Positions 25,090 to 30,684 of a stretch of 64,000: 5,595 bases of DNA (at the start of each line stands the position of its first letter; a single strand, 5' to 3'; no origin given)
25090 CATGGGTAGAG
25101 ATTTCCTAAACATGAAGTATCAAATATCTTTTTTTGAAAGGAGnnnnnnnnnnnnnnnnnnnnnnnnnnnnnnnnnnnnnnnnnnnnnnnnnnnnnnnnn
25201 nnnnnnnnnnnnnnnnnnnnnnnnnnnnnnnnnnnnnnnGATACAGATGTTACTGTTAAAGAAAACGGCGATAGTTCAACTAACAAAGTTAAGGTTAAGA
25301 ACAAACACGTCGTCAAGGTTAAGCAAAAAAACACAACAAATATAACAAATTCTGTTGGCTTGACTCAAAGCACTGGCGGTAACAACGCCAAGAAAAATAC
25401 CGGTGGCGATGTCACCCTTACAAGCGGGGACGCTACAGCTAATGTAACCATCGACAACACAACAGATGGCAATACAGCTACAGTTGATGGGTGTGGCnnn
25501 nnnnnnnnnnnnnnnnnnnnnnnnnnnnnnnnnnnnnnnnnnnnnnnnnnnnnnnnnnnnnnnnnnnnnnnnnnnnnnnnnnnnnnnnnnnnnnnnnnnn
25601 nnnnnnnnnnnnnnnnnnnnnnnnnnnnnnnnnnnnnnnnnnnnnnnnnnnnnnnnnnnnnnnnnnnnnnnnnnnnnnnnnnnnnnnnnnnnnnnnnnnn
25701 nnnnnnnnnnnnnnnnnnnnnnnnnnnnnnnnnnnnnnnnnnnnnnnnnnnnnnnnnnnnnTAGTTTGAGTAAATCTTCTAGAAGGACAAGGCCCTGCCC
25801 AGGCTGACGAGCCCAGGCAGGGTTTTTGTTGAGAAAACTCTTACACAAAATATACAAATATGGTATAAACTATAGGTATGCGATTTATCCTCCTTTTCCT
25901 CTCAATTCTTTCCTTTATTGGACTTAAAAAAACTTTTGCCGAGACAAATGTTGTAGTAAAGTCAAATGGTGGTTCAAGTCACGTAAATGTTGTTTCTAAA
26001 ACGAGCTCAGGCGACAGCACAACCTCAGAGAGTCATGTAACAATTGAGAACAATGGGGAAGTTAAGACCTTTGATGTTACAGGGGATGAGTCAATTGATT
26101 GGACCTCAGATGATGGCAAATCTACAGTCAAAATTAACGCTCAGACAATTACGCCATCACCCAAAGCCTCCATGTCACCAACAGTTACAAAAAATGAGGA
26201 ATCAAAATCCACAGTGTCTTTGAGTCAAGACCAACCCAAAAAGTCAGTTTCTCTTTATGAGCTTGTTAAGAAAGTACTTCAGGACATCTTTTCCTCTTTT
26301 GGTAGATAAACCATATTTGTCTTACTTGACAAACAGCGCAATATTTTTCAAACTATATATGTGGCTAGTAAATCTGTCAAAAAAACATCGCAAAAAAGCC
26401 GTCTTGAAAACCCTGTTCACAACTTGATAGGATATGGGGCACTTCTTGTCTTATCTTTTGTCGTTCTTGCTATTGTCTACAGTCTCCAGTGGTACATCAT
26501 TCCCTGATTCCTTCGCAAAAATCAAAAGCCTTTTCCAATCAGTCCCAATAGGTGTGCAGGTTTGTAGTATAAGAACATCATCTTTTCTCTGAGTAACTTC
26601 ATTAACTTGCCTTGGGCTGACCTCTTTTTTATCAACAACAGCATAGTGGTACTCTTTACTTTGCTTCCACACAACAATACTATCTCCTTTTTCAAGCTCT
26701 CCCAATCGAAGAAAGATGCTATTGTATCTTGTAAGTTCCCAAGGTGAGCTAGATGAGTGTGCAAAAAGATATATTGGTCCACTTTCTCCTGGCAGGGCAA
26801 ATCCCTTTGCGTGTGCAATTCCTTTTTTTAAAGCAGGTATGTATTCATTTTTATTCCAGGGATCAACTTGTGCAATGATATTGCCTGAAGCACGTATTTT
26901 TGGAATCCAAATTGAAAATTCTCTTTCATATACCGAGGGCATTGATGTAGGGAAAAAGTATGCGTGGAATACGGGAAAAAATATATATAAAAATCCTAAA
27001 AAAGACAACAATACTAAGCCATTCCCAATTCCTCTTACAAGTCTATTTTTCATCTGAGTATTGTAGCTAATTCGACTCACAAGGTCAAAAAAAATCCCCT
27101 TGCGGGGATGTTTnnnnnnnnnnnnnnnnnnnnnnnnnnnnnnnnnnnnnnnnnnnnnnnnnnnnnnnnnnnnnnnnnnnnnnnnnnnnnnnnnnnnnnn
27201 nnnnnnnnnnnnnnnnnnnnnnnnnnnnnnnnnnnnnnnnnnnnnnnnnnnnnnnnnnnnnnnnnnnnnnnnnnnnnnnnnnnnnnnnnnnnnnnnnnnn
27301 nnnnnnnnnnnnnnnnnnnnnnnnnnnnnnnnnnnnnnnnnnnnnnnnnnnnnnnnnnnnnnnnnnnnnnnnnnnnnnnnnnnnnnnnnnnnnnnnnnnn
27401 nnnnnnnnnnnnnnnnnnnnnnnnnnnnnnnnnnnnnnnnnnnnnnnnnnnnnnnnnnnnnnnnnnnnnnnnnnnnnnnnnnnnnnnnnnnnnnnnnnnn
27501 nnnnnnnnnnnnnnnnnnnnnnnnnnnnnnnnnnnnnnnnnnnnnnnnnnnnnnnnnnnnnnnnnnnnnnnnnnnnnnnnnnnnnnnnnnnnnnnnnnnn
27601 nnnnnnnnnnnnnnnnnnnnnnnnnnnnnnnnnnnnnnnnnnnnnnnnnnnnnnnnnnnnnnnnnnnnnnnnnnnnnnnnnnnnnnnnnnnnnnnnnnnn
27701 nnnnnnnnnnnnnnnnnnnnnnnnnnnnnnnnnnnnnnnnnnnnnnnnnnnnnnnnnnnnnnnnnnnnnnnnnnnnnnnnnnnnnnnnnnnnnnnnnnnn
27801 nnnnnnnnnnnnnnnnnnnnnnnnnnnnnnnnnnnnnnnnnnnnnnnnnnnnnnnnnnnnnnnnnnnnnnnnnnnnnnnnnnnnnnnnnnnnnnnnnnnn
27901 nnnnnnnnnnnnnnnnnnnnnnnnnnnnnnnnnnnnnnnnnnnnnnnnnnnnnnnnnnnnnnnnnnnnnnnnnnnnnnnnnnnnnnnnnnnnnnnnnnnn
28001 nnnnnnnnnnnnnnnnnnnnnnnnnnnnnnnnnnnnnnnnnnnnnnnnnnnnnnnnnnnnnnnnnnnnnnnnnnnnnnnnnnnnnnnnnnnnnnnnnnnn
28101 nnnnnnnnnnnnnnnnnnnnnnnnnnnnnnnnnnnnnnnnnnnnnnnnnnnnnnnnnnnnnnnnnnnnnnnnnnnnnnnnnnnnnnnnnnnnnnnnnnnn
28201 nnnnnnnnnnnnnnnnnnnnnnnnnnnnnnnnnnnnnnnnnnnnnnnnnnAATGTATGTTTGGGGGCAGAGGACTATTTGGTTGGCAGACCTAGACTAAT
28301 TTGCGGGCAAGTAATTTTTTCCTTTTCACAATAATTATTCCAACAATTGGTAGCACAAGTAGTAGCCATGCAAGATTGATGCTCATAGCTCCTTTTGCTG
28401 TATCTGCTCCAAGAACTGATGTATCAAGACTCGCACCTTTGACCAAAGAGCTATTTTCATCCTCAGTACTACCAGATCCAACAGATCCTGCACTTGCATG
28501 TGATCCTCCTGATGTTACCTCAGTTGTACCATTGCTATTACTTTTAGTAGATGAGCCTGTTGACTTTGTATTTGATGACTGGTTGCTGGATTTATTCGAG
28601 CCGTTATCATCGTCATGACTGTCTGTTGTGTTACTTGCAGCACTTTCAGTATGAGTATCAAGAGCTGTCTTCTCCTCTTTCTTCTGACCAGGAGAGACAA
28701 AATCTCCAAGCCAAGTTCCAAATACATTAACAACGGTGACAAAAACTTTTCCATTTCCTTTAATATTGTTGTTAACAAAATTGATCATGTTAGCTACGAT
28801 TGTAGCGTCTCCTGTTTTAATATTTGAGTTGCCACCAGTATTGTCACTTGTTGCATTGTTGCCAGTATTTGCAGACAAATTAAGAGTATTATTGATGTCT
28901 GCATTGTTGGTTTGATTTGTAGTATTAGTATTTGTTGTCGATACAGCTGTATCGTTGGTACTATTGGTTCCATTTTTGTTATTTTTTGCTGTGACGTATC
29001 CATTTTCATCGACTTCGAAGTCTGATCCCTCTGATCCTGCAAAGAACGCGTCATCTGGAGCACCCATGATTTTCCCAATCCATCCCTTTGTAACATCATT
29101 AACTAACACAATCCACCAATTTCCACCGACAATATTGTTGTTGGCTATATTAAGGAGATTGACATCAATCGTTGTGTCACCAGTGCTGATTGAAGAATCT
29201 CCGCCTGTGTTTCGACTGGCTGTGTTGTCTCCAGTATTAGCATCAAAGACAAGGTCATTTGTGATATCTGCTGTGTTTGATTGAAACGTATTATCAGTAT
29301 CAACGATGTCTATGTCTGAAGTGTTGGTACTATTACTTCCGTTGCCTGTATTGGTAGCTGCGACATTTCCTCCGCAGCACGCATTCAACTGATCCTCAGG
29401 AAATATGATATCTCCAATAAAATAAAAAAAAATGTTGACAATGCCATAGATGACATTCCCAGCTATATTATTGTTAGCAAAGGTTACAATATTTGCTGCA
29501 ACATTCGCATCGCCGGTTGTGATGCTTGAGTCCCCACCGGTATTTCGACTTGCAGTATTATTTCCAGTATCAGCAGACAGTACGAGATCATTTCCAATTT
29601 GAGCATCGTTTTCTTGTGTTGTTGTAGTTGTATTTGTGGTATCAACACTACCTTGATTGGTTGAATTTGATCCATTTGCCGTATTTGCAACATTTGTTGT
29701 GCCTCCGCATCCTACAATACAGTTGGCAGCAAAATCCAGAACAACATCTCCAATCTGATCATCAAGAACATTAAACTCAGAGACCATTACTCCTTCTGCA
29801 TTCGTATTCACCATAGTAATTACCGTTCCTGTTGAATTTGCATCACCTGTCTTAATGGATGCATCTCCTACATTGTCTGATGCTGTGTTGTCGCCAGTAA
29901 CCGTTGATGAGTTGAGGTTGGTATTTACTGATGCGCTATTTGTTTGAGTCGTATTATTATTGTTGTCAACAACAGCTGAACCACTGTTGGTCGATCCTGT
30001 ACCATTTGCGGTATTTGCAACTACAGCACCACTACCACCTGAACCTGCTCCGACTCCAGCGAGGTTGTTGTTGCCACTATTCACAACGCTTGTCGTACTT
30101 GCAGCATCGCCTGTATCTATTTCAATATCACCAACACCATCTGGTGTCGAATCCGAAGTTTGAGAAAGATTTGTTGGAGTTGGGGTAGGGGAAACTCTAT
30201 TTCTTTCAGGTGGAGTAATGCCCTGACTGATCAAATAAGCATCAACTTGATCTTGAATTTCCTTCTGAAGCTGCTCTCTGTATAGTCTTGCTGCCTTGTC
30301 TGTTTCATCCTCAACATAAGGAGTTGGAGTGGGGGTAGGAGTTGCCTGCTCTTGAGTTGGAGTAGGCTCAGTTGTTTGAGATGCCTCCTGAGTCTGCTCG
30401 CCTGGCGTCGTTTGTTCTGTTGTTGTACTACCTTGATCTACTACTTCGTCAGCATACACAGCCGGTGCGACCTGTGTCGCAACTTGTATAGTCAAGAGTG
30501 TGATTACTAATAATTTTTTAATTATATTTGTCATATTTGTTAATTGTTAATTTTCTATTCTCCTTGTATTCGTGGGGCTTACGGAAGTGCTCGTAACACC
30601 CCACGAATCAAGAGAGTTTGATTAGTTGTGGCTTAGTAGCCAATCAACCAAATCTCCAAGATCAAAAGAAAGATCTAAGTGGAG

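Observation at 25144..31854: Five paralogous secreted proteins built from a repeat module I cannot place in any described family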

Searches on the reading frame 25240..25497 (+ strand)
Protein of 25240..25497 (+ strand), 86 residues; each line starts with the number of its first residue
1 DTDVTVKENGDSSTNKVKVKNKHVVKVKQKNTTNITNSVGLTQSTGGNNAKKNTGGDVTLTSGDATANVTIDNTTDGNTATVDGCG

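Call 8: search_solved_structures(query=A1, max_evalue=10, show_alignments=2)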
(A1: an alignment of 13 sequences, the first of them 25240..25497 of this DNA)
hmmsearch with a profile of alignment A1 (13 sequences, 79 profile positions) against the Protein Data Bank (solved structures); distinct sequences matched with E-value up to 10: 0.

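Call 16: search_protein_representatives(alignment_id=A1)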
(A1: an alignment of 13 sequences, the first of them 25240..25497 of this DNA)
Query: 13 sequences, 79 profile positions. Proteins with E-value up to 0.001 (for the whole library): 3140; up to 1e-10: 2071; up to 1e-30: 770. The best 150 are listed.
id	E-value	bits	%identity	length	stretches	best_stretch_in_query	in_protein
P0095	3.1e-96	332.1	-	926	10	4-73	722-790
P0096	8.1e-94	324.4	-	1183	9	5-77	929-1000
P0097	2.5e-89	310.0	-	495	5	2-79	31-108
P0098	9.5e-89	308.1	-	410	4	1-79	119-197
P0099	1.6e-88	307.3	-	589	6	6-76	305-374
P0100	3.4e-88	306.3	-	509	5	1-79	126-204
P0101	1.6e-80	281.7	-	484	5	2-79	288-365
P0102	1.9e-80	281.5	-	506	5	2-79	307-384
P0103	2.8e-80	281.0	-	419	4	2-79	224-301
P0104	1.7e-79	278.4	-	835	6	1-75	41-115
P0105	2.7e-79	277.8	-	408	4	2-77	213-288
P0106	5.6e-78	273.6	-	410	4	3-79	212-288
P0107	5.0e-77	270.5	-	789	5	4-75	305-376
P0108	8.7e-77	269.8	-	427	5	1-79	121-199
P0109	2.4e-76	268.4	-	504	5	2-79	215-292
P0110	3.1e-76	268.0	-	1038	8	4-76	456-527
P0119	6.6e-73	257.4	-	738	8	2-79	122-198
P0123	5.0e-71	251.3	-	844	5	1-75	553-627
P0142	1.3e-67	240.4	-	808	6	4-76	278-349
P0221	1.6e-58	211.3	-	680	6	3-76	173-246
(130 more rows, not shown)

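Call 37: search_protein_families(library=pfam, proteins=[P0095, P0096, P0104, P0110, P0119, P0099, P0107, P0123, P0142, P0221], max_evalue=0.01)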
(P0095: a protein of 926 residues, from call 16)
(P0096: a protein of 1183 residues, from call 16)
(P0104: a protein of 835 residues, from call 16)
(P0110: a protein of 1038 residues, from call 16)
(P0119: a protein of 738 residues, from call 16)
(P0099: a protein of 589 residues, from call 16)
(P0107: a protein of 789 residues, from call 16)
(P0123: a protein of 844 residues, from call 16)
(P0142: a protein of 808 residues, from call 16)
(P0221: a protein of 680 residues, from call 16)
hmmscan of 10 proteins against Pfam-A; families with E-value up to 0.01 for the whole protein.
P0095 (926 aa): 0 families

P0096 (1183 aa): 0 families

P0104 (835 aa): 0 families

P0110 (1038 aa): 0 families

P0119 (738 aa): 1 family
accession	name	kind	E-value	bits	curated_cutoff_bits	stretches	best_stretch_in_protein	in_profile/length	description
PF24110.1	DUF7385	-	0.0033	17.5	28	0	554-570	18-34/72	Family of unknown function (DUF7385)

P0099 (589 aa): 0 families

P0107 (789 aa): 0 families

P0123 (844 aa): 0 families

P0142 (808 aa): 0 families

P0221 (680 aa): 0 families

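Call 62: find_homologous_proteins(query=A4, max_evalue=0.001)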
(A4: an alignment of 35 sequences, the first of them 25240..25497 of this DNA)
Query A4 (35 sequences) (86 aa, profile of the alignment): 15 proteins with E <= 0.001 among 269 candidates.
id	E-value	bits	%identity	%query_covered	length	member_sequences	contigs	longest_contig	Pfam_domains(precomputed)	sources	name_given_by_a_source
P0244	1.5e-18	85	40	99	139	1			-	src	-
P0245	8.4e-17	79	40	98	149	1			-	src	-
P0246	1.6e-16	78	41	85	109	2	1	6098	-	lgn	-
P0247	3.5e-13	68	43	80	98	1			-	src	-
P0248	1.2e-12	66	35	92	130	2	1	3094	-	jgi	jgi:hypothetical protein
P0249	3.8e-12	64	39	98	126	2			-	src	-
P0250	5.6e-11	61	42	69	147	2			-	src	-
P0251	1.1e-10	60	37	97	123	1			-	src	-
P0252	1.1e-9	57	37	85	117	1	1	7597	-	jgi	jgi:hypothetical protein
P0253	2.7e-9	55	55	44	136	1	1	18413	-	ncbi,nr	ncbi:MAG: hypothetical protein HYT09_03810 [Candidatus Levybacteria bacterium]|nr:hypothetical prote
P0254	3.1e-9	55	54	56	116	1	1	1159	-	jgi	jgi:hypothetical protein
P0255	6.9e-9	54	37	80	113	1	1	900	-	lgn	-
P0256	1.4e-8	53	43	92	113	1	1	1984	-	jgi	jgi:hypothetical protein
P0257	2.1e-8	52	36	91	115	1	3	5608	-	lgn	-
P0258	4.6e-8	51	29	87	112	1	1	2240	-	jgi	jgi:hypothetical protein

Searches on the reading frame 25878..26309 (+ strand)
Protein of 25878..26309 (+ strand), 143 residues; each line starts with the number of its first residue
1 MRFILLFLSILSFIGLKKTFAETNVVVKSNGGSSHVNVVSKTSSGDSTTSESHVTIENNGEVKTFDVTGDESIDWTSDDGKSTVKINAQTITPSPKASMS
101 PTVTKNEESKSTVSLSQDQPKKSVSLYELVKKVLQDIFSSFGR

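Call 3: search_protein_families(library=pfam, proteins=[window:25878-26309:+], max_evalue=1)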
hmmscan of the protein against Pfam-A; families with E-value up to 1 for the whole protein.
window:25878-26309:+ (143 aa): 4 families
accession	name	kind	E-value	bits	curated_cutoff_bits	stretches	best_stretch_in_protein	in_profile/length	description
PF07009.16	NusG_II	-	0.014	16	29.6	1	46-91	18-67/107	NusG domain II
PF21203.3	ECM10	-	0.12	13.8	23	1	53-119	3-64/98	ER membrane protein complex subunit 10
PF21764.3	Invasin_D4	-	0.67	10.9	27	0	71-105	38-72/88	Invasin, domain 4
PF08661.17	Rep_fac-A_3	-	0.97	10.2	23.5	0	100-135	35-70/105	Replication factor A protein 3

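Call 4: search_protein_families(library=ncbifam, proteins=[window:25878-26309:+], max_evalue=1)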
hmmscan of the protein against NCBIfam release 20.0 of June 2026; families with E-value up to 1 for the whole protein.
window:25878-26309:+ (143 aa): 0 families

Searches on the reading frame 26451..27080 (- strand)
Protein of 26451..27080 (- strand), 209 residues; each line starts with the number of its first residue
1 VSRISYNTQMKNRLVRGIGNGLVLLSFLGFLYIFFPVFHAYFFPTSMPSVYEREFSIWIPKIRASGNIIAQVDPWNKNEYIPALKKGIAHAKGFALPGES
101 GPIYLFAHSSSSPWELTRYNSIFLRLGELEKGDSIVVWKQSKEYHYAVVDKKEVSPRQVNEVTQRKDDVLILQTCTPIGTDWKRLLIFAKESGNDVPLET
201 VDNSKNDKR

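Call 3: search_protein_families(library=pfam, proteins=[window:26451-27080:-], max_evalue=1)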
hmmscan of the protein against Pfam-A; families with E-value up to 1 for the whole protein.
window:26451-27080:- (209 aa): 2 families
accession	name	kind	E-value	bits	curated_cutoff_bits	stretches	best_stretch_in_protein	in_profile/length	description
PF04203.18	Sortase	-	1.1e-18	67.6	26.6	1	59-191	3-124/125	Sortase domain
PF18529.7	MIX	-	0.15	12.2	27.4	1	112-147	30-65/152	Mitochondrial membrane-anchored proteins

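Call 4: search_protein_families(library=ncbifam, proteins=[window:26451-27080:-], max_evalue=1)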
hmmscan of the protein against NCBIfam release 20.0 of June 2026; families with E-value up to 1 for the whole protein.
window:26451-27080:- (209 aa): 7 families
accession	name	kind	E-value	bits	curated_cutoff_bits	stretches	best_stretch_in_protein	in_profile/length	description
NF033745.1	class_C_sortase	subfamily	4.5e-14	52.7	160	1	83-190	115-219/220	class C sortase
TIGR01076.1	sortase_fam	subfamily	6.9e-14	51.8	39.35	1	83-190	22-126/136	sortase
NF033746.1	class_D_sortase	subfamily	2.2e-11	43.7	165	1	58-190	14-132/135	class D sortase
NF058671.1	sortase_SrtD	exception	9.1e-11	41.8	140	1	83-189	86-185/187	class D sortase, LPxTATN-specific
NF033747.1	class_E_sortase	subfamily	1.1e-08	35.2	160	1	83-191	95-205/211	class E sortase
NF033748.1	class_F_sortase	subfamily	0.00037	20.2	166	1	91-157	50-111/155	class F sortase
TIGR03784.1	marine_sortase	equivalog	0.00056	19.6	158.25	1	121-178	101-159/174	class GN sortase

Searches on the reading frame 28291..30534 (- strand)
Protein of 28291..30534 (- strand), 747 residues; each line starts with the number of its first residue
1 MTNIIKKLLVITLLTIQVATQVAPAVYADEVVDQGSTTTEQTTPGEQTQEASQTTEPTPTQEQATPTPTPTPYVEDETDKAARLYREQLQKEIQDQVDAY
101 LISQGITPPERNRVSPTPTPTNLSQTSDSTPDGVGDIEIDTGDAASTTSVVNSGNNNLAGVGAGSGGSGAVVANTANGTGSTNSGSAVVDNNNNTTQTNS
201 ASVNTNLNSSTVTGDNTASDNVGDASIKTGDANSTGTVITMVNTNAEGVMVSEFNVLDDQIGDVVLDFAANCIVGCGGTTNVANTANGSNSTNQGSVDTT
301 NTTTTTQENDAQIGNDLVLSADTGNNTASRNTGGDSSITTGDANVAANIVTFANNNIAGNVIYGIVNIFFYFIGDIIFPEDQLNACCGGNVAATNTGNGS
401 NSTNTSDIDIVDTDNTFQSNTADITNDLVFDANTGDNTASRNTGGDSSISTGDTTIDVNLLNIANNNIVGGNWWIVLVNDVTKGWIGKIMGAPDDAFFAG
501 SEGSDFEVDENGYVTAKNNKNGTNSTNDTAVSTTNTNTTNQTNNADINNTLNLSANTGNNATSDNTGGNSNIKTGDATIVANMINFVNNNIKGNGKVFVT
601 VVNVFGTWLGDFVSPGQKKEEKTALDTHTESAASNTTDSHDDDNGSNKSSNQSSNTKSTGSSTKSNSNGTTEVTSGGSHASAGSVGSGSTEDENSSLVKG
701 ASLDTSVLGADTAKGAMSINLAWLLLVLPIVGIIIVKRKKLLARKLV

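Call 3: search_protein_families(library=pfam, proteins=[window:28291-30534:-], max_evalue=1)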
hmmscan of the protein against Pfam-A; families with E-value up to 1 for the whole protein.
window:28291-30534:- (747 aa): 1 family
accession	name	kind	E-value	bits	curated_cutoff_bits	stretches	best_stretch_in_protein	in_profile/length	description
PF22251.1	PFF1_TM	-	0.0021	18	32.3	1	597-735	101-249/300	Vacuolar membrane protease, transmembrane domain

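Call 4: search_protein_families(library=ncbifam, proteins=[window:28291-30534:-], max_evalue=1)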
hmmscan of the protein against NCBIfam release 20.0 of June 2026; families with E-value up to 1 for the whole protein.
window:28291-30534:- (747 aa): 1 family
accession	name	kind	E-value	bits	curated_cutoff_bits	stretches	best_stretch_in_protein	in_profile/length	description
NF007615.0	PRK10263.1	equivalog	0.33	8.5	1566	1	27-153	462-587/1355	DNA translocase FtsK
